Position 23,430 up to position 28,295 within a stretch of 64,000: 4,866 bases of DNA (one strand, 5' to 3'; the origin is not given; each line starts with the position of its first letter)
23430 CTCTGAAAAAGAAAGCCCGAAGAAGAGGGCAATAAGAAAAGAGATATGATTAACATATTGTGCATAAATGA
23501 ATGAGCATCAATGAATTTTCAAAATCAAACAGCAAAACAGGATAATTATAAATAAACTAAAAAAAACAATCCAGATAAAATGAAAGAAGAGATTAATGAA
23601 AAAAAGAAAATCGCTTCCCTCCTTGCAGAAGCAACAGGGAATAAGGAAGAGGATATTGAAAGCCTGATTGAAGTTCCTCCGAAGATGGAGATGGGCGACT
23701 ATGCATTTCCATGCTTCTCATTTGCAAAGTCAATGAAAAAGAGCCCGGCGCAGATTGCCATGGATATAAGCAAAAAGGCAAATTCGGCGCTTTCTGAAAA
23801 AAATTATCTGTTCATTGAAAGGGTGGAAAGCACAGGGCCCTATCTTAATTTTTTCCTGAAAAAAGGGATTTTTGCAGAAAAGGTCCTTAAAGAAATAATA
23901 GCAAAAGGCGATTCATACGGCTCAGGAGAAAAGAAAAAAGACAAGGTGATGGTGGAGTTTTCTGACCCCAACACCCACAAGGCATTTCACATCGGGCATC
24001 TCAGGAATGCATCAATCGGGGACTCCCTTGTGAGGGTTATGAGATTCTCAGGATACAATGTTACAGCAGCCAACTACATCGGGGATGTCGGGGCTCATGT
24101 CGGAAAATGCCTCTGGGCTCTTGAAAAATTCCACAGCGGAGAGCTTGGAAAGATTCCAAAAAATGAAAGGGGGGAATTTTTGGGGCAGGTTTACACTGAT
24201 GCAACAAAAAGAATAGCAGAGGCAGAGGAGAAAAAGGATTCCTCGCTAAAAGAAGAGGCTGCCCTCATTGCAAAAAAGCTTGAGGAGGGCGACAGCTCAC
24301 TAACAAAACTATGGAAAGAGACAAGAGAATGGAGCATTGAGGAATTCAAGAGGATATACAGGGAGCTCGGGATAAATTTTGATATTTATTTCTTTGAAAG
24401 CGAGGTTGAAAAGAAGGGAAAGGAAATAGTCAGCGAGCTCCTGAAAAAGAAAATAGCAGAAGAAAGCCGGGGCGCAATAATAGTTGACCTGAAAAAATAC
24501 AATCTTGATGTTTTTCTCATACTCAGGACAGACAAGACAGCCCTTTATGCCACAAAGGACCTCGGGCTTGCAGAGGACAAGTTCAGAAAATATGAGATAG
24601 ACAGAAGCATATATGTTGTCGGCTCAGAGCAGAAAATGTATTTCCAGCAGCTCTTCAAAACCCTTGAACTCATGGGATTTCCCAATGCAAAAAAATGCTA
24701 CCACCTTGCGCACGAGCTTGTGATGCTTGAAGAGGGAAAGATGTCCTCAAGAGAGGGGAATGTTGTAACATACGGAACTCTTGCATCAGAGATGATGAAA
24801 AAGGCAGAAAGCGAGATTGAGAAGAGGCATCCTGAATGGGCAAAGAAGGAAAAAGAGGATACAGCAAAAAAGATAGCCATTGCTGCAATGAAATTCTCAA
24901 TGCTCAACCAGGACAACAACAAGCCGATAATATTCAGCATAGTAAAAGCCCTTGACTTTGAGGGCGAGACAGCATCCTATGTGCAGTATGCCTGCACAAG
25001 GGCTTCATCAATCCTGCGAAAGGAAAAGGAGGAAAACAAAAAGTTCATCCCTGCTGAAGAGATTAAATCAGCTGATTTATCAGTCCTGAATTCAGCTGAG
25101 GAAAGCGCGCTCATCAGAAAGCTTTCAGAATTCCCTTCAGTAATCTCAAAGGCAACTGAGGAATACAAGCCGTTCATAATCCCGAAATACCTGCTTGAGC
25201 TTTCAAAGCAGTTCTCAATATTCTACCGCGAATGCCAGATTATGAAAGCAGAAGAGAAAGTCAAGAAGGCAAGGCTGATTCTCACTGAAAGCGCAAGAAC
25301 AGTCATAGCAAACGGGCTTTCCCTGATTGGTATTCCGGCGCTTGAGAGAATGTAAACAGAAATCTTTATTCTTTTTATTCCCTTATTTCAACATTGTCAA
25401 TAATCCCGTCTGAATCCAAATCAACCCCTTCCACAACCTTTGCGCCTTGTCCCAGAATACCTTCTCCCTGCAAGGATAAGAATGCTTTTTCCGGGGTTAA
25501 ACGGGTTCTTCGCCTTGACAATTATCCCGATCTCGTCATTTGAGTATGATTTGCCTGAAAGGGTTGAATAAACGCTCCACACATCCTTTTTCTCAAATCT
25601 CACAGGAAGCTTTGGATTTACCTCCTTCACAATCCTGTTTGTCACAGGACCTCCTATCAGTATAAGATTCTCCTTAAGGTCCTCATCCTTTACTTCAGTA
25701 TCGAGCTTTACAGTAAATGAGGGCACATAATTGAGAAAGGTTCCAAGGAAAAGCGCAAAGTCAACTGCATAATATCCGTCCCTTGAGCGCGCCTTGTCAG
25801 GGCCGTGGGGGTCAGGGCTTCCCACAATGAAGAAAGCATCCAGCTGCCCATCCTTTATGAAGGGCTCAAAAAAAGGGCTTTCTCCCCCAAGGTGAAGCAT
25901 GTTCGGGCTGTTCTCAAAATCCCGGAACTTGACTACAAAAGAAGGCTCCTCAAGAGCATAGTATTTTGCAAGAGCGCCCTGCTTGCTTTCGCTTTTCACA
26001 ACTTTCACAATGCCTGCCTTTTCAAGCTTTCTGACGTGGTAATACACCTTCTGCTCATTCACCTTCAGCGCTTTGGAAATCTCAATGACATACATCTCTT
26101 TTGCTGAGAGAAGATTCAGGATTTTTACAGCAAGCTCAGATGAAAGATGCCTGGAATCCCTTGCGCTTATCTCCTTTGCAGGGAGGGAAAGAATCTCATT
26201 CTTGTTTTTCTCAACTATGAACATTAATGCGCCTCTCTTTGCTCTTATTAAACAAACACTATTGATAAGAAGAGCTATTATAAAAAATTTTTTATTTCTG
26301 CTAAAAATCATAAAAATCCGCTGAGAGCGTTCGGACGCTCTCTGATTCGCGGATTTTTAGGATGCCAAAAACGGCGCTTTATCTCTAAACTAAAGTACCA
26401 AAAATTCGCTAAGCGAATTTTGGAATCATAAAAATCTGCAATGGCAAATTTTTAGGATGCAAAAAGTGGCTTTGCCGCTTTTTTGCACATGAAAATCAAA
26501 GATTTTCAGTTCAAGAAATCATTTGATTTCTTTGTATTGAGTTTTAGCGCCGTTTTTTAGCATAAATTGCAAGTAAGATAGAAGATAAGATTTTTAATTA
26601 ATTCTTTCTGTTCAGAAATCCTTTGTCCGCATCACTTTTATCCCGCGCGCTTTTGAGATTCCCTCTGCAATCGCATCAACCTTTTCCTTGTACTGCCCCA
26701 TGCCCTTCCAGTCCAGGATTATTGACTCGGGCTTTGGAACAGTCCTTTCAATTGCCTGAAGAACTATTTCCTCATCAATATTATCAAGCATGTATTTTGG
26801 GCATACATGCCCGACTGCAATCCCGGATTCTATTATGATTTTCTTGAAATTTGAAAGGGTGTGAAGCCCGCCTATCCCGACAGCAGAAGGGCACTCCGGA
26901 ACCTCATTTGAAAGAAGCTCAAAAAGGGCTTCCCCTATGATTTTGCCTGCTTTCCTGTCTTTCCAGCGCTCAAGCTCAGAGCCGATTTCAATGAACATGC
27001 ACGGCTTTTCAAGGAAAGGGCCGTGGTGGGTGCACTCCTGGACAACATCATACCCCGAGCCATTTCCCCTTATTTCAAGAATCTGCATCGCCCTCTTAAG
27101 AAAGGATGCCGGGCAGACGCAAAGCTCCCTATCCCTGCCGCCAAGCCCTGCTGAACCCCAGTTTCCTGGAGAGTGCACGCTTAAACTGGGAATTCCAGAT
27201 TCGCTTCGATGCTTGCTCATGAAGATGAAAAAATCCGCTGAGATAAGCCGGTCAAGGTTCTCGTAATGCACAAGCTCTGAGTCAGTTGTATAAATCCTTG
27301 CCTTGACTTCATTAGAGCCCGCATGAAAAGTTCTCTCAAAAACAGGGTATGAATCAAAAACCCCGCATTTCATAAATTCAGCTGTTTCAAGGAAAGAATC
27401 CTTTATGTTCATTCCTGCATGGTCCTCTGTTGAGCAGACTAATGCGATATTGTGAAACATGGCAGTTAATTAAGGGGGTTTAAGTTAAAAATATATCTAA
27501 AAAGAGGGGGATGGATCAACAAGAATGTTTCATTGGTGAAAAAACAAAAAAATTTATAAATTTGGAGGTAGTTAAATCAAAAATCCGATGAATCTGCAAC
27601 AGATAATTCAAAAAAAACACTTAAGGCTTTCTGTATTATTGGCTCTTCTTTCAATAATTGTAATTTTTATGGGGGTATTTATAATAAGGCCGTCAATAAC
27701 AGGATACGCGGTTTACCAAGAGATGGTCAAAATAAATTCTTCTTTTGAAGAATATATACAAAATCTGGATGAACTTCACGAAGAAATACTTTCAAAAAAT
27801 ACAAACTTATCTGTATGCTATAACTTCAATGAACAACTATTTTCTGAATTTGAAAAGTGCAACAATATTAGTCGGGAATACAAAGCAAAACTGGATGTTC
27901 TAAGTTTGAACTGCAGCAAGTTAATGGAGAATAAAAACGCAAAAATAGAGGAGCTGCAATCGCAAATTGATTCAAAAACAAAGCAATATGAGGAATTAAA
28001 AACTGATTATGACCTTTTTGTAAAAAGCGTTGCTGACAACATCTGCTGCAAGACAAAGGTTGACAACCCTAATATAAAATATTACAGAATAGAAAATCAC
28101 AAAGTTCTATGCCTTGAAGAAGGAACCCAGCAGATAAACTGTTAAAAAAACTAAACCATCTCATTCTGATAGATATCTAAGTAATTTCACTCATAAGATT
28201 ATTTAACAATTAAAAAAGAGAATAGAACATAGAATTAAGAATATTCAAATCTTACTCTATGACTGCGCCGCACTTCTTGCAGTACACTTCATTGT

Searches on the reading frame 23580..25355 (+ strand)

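Call 59: search_protein_families(library=pfam, proteins=[window:23580-25355:+], max_evalue=0.00001)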
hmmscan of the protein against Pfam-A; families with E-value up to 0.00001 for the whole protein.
window:23580-25355:+ (591 aa): 3 families
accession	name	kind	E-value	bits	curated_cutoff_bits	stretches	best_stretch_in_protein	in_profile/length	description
PF00750.26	tRNA-synt_1d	-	2.6e-59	201.4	23.3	1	104-452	3-347/349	tRNA synthetases class I (R), catalytic domain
PF05746.21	DALR_1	-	1.2e-32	112.9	22.3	1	468-591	1-117/117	DALR anticodon binding domain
PF03485.21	Arg_tRNA_synt_N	-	4.1e-17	63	21.5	1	8-93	4-85/85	Arginyl tRNA synthetase N terminal domain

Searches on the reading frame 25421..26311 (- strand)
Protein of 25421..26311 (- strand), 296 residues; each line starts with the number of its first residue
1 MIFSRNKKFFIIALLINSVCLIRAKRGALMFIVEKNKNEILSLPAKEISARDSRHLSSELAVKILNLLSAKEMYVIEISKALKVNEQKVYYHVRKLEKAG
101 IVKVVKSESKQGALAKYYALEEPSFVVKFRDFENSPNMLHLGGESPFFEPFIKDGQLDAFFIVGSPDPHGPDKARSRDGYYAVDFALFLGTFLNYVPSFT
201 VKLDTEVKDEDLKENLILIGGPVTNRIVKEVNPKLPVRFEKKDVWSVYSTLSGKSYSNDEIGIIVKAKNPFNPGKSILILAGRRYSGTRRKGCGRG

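Call 60: search_protein_families(library=pfam, proteins=[window:25421-26311:-], max_evalue=0.001)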
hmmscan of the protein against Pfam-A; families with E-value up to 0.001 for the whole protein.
window:25421-26311:- (296 aa): 7 families
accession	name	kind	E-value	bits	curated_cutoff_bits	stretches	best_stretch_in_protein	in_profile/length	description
PF05124.17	S_layer_C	-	6.8e-11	42.6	23.9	1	201-289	97-167/177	S-layer like family, outer domain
PF01022.26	HTH_5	-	1.4e-10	41.3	22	1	61-103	4-46/47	Bacterial regulatory protein, arsR family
PF12840.13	HTH_20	-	5.7e-09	36.2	27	1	56-105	1-51/51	Helix-turn-helix domain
PF01978.25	TrmB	-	7.2e-07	29.4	25.6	1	66-118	16-63/68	Sugar-specific transcriptional regulator TrmB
PF13412.12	HTH_24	-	6.7e-05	22.8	21.9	1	64-103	8-48/48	Winged helix-turn-helix DNA-binding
PF03551.20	PadR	-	6.8e-05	23.2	27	1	64-121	1-66/75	Transcriptional regulator PadR-like family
PF21476.4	PF0610-like_N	-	0.00012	22.7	33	1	63-98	5-40/50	PF0610-like, N-terminal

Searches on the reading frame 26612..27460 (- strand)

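Call 60: search_protein_families(library=pfam, proteins=[window:26612-27460:-], max_evalue=0.001)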
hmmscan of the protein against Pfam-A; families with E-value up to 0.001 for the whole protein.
window:26612-27460:- (282 aa): 1 family
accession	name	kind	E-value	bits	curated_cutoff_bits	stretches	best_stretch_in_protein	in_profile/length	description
PF04414.18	tRNA_deacylase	-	4.4e-57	193.4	33.6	1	74-266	4-198/205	D-aminoacyl-tRNA deacylase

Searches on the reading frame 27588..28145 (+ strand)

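Call 60: search_protein_families(library=pfam, proteins=[window:27588-28145:+], max_evalue=0.001)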
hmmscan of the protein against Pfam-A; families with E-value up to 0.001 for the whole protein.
window:27588-28145:+ (185 aa): 1 family
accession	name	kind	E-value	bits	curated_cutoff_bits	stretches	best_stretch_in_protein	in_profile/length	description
PF14772.11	NYD-SP28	-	0.00054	20.4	22.1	1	93-136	50-93/102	Sperm tail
